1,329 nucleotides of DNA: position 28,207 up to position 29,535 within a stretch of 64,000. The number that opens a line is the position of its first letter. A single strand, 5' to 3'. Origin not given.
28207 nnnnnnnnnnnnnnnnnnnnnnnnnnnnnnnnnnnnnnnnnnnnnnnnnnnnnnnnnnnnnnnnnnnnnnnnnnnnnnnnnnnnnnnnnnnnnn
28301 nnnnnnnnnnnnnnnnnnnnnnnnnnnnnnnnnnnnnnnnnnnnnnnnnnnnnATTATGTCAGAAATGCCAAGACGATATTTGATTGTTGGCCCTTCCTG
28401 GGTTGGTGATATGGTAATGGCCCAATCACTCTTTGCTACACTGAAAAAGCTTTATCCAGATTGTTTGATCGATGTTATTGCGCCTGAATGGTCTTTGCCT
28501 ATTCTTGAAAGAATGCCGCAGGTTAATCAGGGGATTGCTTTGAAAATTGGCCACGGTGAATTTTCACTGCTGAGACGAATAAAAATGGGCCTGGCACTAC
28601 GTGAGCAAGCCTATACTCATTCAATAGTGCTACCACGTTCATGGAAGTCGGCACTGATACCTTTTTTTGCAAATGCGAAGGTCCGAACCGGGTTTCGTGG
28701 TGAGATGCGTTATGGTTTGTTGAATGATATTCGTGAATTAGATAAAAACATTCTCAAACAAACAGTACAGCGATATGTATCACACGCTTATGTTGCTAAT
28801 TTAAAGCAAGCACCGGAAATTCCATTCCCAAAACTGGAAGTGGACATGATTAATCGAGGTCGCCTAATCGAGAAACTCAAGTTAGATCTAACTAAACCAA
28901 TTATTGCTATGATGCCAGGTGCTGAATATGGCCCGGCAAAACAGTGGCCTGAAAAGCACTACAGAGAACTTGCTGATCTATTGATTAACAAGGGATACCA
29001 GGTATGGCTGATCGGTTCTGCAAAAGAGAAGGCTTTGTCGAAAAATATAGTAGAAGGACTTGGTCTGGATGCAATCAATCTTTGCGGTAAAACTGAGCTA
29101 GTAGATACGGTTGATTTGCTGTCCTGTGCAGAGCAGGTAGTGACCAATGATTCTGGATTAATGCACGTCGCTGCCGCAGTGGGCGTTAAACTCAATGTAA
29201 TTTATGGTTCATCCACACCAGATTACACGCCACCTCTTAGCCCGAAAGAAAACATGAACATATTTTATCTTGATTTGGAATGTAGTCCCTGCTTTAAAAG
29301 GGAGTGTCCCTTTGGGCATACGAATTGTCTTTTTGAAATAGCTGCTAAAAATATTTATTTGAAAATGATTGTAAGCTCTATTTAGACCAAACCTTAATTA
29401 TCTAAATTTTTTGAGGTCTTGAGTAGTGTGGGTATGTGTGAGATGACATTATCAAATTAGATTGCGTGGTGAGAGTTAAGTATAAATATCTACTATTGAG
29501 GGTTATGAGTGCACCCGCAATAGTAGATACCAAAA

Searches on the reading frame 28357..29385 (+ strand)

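Call 26: search_protein_families(library=pfam, proteins=[window:28357-29385:+], max_evalue=0.001)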
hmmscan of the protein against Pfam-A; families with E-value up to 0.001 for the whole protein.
window:28357-29385:+ (342 aa): 1 family
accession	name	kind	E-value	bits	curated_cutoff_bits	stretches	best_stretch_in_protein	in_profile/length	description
PF01075.23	Glyco_transf_9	-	4e-63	213.5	22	1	75-321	2-245/247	Glycosyltransferase family 9 (heptosyltransferase)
